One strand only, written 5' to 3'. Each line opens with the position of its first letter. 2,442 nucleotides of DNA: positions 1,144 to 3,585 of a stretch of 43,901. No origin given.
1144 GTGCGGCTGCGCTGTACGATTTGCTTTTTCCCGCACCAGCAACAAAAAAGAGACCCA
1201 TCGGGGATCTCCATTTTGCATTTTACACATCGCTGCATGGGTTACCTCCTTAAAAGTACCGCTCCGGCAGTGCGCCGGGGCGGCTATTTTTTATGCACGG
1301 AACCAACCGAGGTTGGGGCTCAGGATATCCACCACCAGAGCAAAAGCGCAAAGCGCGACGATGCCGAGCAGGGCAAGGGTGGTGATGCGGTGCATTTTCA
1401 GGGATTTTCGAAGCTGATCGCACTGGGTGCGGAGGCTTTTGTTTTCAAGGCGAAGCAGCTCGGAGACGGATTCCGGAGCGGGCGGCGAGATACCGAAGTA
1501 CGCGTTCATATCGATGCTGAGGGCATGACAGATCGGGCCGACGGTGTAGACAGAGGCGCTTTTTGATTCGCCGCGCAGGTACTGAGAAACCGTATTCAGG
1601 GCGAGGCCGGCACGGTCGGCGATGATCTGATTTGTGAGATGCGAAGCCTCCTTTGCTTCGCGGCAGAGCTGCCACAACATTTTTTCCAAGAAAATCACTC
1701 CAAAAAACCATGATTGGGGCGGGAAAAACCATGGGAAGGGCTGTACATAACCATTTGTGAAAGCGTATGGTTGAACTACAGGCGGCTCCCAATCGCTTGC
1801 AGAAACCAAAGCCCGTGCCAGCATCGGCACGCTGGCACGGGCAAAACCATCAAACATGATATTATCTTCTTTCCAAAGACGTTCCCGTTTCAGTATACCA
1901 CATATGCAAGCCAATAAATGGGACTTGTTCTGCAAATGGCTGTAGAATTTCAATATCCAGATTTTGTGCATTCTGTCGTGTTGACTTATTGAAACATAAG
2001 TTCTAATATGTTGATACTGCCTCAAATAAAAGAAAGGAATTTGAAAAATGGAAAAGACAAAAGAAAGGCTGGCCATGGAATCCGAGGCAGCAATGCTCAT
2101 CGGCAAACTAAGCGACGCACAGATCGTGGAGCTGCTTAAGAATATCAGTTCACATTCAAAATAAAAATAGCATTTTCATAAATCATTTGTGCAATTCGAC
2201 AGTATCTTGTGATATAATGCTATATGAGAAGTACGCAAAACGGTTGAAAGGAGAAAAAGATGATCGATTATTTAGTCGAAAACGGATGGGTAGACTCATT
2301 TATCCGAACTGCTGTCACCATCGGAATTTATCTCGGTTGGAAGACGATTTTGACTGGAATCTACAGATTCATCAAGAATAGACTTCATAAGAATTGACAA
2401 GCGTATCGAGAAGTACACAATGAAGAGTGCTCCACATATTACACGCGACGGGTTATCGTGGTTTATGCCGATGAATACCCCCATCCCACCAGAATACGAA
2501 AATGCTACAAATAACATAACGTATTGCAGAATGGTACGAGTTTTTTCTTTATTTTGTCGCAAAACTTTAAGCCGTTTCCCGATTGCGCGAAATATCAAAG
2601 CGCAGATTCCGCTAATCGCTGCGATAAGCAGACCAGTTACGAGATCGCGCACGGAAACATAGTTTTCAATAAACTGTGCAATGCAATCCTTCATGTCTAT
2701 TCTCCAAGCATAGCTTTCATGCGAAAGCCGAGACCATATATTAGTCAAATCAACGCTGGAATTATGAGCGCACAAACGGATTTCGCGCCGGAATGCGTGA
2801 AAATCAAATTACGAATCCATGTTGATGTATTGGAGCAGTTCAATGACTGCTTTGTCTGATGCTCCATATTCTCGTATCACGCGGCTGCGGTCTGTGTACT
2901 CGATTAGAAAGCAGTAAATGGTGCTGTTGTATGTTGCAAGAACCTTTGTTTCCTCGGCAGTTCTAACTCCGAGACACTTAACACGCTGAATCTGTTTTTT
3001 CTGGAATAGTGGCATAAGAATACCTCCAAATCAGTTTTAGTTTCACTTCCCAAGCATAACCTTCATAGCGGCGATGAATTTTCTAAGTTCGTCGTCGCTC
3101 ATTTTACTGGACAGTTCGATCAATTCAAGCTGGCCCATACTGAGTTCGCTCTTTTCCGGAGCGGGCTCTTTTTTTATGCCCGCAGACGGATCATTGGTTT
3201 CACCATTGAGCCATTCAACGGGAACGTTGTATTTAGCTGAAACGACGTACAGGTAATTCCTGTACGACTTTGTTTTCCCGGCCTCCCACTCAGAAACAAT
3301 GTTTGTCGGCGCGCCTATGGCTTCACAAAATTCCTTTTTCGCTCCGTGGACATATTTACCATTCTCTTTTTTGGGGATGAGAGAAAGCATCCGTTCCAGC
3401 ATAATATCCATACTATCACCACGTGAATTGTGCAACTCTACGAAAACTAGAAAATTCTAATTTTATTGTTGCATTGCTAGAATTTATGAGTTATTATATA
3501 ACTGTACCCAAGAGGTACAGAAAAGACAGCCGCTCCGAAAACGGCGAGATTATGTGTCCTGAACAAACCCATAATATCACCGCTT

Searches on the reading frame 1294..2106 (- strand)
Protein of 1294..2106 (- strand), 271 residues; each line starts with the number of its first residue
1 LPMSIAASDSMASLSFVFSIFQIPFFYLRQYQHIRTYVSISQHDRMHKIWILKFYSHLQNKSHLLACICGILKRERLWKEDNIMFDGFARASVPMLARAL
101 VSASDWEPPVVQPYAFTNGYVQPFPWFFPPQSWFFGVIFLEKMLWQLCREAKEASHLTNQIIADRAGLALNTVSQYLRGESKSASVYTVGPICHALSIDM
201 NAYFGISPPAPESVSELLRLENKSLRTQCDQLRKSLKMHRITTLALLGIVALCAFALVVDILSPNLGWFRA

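Call 59: search_protein_families(library=phrogs, proteins=[window:1294-2106:-], max_evalue=0.001)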
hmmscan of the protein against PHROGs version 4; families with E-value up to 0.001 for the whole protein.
window:1294-2106:- (271 aa): 1 family
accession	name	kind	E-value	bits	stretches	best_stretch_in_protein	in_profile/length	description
phrog_8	-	transcription regulation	0.00041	20.9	1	146-216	165-228/346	transcriptional regulator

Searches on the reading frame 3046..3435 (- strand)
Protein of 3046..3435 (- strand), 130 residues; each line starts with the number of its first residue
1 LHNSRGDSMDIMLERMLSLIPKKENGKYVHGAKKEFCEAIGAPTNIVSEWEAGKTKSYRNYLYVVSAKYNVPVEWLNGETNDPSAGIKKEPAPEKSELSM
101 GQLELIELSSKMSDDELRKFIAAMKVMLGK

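Call 59: search_protein_families(library=phrogs, proteins=[window:3046-3435:-], max_evalue=0.001)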
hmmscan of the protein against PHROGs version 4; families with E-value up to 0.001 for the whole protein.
window:3046-3435:- (130 aa): 5 families
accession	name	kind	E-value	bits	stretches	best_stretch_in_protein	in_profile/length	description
phrog_8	-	transcription regulation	3e-07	31.2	1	34-123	174-255/346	transcriptional regulator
phrog_2328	-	transcription regulation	7.1e-06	26.8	1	33-84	31-82/128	transcriptional repressor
phrog_4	-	transcription regulation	2.6e-05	24.4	1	33-102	149-224/400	transcriptional repressor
phrog_7396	-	unknown function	0.00016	22.4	1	44-84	45-85/227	-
phrog_3037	-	transcription regulation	0.00079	20.3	1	37-122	35-121/189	transcriptional repressor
